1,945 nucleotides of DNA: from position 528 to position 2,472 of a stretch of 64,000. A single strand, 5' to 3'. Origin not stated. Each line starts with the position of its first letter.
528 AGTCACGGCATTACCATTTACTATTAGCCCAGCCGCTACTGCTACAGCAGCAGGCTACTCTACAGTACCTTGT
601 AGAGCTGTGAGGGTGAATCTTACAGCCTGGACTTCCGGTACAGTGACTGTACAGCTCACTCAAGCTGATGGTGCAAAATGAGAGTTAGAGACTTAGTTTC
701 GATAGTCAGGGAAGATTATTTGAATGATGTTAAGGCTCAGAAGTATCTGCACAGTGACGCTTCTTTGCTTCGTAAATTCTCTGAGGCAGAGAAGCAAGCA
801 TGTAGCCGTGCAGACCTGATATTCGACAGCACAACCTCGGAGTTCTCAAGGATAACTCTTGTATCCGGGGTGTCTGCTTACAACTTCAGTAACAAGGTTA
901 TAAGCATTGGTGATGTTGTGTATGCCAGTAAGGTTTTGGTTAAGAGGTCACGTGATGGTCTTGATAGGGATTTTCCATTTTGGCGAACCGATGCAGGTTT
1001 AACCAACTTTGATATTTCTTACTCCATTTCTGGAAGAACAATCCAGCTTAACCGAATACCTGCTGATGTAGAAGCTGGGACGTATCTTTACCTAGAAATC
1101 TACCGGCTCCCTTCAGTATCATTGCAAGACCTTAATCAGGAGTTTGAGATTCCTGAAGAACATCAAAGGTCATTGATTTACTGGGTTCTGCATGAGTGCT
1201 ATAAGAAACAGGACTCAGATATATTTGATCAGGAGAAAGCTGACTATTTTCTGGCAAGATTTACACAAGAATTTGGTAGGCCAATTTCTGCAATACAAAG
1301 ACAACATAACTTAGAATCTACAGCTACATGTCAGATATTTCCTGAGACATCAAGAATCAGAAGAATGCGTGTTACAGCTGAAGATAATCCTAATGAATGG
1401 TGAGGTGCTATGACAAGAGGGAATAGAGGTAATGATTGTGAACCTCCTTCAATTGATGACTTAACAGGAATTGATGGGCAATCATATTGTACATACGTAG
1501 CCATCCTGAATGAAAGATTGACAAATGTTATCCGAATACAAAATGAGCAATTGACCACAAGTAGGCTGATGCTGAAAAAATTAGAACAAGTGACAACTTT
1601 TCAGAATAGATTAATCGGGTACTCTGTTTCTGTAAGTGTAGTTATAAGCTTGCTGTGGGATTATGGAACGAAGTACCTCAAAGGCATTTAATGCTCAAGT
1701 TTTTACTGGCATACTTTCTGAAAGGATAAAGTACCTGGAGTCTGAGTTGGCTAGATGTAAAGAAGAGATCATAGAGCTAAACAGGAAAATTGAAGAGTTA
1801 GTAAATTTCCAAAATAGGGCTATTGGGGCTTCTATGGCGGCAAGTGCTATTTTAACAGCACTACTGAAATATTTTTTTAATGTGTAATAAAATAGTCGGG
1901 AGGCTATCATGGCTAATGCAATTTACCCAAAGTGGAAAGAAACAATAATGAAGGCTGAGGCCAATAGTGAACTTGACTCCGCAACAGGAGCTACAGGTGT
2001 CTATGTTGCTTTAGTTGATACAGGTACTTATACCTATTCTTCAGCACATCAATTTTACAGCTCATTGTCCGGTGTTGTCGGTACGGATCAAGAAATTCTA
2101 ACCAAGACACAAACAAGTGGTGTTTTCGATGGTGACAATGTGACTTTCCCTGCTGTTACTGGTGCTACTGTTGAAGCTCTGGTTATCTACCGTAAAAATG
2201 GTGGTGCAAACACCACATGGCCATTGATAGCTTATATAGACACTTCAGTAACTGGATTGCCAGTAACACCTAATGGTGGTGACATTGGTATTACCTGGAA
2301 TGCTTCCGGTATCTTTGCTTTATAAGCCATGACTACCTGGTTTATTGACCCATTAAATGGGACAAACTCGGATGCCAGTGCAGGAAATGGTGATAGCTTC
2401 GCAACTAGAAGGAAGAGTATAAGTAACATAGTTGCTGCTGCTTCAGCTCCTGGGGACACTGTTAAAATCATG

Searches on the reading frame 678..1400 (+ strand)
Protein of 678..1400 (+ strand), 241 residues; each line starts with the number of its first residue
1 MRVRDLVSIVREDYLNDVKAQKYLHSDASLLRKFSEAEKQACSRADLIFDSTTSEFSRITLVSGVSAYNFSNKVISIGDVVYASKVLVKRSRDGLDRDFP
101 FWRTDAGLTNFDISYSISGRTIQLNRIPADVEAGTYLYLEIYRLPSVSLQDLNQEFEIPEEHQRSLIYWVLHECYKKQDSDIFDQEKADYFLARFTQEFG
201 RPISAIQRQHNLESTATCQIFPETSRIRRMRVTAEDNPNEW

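Call 16: search_protein_families(library=phrogs, proteins=[window:678-1400:+], max_evalue=0.001)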
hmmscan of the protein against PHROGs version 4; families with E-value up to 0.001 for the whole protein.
window:678-1400:+ (241 aa): 1 family
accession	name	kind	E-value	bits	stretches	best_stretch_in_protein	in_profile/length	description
phrog_399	-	head and packaging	1.9e-25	90.8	1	1-209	2-207/220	structural protein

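Call 59: search_protein_families(library=pfam, proteins=[window:678-1400:+], max_evalue=0.001)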
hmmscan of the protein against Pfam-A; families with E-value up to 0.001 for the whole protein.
window:678-1400:+ (241 aa): 1 family
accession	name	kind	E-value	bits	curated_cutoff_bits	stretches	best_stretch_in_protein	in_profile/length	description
PF24175.2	SU10_adaptor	-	7.5e-16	59.6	27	1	1-206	1-182/194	SU10 adaptor protein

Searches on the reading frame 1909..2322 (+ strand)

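Call 16: search_protein_families(library=phrogs, proteins=[window:1909-2322:+], max_evalue=0.001)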
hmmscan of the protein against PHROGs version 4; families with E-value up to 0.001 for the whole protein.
window:1909-2322:+ (138 aa): 1 family
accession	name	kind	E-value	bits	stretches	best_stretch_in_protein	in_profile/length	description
phrog_644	-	unknown function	2.3e-23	83.9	1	1-136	4-140/174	-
